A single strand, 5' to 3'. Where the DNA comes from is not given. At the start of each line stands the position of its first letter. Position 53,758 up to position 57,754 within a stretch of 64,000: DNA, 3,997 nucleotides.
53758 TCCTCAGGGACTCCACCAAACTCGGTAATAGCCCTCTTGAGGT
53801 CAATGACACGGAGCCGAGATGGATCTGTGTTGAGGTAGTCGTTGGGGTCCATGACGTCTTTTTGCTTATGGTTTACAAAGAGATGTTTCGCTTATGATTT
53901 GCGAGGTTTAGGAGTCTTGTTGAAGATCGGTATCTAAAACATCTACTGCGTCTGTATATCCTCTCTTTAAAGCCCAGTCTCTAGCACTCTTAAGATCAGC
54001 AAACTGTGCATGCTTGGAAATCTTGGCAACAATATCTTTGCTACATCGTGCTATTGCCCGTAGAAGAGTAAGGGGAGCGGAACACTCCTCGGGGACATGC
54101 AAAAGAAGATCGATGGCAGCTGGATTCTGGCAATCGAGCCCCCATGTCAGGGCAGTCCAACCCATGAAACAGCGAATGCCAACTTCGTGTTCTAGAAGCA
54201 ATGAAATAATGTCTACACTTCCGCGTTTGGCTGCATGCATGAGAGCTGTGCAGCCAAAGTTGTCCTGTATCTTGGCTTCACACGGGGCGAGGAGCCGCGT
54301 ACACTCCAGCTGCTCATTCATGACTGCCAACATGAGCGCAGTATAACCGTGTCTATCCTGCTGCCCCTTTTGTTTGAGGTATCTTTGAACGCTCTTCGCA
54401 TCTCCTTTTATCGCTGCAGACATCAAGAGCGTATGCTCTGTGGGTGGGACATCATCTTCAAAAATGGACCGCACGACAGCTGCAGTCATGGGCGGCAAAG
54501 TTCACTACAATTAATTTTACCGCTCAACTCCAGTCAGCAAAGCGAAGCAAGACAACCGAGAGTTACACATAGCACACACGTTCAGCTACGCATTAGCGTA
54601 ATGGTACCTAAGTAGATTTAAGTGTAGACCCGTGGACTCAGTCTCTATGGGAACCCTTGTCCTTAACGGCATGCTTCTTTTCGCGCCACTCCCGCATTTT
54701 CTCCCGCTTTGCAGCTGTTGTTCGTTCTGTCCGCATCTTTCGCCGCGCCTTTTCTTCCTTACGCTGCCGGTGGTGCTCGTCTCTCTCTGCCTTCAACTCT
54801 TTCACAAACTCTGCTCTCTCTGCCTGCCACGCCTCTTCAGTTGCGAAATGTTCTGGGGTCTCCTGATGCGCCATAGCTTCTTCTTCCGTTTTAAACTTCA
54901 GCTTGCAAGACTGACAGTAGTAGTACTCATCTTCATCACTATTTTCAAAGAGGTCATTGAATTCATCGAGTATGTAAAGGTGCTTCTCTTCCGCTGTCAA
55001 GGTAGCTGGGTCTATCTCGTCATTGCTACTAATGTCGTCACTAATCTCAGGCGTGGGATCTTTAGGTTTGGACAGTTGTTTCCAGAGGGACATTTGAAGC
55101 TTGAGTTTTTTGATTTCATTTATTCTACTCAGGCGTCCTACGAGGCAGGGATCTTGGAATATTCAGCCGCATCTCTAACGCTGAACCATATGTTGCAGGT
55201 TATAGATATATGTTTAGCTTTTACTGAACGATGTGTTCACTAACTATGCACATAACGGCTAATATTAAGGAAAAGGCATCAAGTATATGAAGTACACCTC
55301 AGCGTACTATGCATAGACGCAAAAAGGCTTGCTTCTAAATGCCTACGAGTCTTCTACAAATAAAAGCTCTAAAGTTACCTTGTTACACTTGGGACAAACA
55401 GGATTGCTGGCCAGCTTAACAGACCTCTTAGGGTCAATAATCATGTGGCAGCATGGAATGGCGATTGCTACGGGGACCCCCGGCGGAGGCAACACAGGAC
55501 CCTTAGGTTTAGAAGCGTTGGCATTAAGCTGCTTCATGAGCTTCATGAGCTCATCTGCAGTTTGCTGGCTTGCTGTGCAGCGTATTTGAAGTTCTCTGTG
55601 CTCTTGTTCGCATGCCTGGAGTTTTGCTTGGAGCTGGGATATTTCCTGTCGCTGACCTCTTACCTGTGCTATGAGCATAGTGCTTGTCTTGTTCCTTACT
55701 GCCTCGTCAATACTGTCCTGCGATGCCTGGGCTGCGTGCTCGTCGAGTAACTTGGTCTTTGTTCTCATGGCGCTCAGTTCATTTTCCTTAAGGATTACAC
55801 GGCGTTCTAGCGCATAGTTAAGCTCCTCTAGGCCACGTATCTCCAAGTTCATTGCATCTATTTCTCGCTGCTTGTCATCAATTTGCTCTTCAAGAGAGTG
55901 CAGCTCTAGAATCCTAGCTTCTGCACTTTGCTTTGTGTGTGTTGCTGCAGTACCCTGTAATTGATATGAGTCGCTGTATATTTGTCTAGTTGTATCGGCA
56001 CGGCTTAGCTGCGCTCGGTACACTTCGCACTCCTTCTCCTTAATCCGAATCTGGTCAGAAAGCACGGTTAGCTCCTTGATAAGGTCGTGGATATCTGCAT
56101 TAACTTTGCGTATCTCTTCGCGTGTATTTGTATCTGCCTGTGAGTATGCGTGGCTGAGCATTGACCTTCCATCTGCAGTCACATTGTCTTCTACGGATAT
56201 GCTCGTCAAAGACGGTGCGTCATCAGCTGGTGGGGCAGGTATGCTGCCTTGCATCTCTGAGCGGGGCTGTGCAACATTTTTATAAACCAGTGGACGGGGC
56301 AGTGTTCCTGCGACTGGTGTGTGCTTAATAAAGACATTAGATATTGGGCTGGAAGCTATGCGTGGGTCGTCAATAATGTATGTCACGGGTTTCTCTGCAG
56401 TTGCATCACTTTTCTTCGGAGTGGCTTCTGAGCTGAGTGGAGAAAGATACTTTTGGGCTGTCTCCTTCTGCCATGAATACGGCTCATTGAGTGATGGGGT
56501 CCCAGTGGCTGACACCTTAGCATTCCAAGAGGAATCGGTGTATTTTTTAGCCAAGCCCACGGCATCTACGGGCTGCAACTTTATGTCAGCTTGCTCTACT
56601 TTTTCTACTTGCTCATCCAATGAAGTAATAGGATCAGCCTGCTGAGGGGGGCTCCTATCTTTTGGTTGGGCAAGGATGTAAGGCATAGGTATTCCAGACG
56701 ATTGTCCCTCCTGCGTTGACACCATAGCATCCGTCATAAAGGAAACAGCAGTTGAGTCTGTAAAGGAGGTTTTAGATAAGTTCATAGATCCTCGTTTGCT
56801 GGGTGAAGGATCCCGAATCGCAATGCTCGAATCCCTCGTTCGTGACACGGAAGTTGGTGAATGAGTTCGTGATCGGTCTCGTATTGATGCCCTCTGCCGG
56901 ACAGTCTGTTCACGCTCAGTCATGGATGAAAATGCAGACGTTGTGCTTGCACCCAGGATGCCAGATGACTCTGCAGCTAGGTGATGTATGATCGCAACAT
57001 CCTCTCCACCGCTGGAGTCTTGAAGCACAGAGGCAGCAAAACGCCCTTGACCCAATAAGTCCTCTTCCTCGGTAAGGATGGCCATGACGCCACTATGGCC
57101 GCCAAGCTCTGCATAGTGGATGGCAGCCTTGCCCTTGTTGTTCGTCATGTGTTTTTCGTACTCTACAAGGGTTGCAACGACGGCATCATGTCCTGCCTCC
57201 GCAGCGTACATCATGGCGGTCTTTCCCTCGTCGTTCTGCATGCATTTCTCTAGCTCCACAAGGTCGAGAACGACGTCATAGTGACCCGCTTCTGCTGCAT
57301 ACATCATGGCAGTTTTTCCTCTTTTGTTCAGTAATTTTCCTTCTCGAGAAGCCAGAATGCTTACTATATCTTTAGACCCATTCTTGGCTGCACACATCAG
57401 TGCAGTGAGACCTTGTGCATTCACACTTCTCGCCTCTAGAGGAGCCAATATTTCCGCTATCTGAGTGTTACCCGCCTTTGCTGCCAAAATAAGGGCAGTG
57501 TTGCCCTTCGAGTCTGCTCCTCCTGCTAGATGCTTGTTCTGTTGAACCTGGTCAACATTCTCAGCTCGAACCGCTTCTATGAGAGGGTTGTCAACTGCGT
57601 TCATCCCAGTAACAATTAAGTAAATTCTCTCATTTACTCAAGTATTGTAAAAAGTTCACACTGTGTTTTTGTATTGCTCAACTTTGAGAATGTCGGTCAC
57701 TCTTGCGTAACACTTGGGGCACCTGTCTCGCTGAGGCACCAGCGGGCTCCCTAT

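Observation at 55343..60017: Paralogous C-x-H...C-P-K-C zinc-knuckle tails in adjacent coiled-coil genes, with ANK + CC-Zn architecture fused in one gene and split in its neighbours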

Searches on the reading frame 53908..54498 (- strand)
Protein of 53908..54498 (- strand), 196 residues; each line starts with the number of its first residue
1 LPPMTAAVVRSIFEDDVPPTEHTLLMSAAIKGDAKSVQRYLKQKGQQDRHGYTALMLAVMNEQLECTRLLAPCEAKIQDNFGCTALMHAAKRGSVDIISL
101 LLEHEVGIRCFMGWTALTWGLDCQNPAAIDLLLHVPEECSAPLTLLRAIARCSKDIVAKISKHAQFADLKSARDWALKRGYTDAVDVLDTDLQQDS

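Call 3: search_protein_families(library=pfam, proteins=[window:53908-54498:-], max_evalue=0.1)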
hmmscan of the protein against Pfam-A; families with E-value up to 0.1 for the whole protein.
window:53908-54498:- (196 aa): 6 families
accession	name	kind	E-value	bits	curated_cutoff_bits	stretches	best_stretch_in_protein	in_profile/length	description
PF12796.13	Ank_2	-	2.9e-24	85.9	27.3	2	69-134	16-81/90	Ankyrin repeats (3 copies)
PF00023.36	Ank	-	3.2e-14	52.7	21.1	2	82-104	2-24/33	Ankyrin repeat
PF13606.12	Ank_3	-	3.2e-14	51.9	22.3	1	81-109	1-29/30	Ankyrin repeat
PF13857.12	Ank_5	-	1.9e-12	47.7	27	2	46-86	11-53/56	Ankyrin repeats (many copies)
PF13637.12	Ank_4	-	1.5e-11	44.6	22.7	2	25-70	1-49/50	Ankyrin repeats (many copies)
PF24521.3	Ank_KRIT1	-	0.0023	18.1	80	0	22-104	19-107/149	KRIT1 ankyrin-repeats domain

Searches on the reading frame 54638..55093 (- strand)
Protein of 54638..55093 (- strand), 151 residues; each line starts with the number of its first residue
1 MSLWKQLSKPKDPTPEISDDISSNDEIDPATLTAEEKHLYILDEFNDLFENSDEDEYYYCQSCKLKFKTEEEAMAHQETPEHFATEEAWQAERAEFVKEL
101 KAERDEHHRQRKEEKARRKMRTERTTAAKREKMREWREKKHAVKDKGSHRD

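Call 3: search_protein_families(library=pfam, proteins=[window:54638-55093:-], max_evalue=0.1)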
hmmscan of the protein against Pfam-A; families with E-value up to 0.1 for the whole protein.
window:54638-55093:- (151 aa): 3 families
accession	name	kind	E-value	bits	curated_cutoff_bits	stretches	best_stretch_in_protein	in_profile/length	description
PF12171.14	zf-C2H2_jaz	-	0.0024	18.5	22.6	1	58-77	2-21/27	Zinc-finger double-stranded RNA-binding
PF23447.1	DUF7128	-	0.0034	17.7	25.7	1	52-78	7-33/44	Domain of unknown function (DUF7128)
PF17003.11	Actin_micro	-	0.042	13.5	27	1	41-110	196-258/354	Putative actin-like family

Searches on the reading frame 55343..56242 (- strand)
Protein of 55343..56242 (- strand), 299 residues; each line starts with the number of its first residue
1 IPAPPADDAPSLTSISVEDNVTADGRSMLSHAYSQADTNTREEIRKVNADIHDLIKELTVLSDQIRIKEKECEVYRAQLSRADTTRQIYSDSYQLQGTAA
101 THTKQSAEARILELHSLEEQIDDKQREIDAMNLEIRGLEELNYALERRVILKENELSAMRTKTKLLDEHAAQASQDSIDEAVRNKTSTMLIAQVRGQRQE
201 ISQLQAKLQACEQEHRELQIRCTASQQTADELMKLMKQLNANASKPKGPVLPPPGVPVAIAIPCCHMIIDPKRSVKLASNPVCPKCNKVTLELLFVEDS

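Call 13: find_homologous_proteins(query=window:55343-56242:-, max_evalue=0.01)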
Query window:55343-56242:-: 1151 candidates shared short words with the query, none scored E <= 0.01.

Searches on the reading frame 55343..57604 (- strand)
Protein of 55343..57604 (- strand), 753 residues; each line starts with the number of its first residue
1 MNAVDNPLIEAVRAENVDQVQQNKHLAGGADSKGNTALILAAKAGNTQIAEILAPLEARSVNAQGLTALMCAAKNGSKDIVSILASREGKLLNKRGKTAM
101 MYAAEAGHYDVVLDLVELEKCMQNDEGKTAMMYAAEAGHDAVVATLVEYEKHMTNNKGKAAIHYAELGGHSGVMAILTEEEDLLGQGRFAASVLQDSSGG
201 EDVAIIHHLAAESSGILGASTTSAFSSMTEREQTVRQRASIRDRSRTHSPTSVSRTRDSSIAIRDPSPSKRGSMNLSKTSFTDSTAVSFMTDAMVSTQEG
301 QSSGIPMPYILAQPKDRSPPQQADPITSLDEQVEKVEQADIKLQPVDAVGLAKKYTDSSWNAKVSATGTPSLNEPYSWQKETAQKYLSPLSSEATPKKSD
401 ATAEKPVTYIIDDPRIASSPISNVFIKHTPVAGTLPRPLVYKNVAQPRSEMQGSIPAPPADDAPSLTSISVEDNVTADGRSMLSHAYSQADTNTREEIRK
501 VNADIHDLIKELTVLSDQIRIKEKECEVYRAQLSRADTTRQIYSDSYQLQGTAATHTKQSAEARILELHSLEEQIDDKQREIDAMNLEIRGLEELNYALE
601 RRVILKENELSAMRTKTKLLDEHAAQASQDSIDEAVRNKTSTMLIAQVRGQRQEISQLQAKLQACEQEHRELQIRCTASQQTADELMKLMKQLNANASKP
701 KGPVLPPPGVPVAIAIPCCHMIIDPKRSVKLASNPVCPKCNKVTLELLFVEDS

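Call 3: search_protein_families(library=pfam, proteins=[window:55343-57604:-], max_evalue=0.1)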
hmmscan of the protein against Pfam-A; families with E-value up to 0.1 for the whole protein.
window:55343-57604:- (753 aa): 8 families
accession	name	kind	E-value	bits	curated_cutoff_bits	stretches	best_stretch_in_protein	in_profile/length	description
PF12796.13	Ank_2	-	1.6e-33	115.6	27.3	3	9-87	2-82/90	Ankyrin repeats (3 copies)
PF00023.36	Ank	-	2.1e-16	59.5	21.1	2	65-85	2-22/33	Ankyrin repeat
PF13637.12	Ank_4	-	1.2e-13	51.3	22.7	2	101-139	2-42/50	Ankyrin repeats (many copies)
PF13857.12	Ank_5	-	7.9e-13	48.9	27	2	31-69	13-53/56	Ankyrin repeats (many copies)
PF13606.12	Ank_3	-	1.9e-12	46.4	22.3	0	96-117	2-23/30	Ankyrin repeat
PF24521.3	Ank_KRIT1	-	0.046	13.9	80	0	93-149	15-68/149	KRIT1 ankyrin-repeats domain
PF13270.11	CCDC28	-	0.054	14.3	25.6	0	642-694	31-81/88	Coiled-coil domain-containing protein 28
PF18504.6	Csm1_N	-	0.073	13.9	26.3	0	505-546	22-63/70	Csm1 N-terminal domain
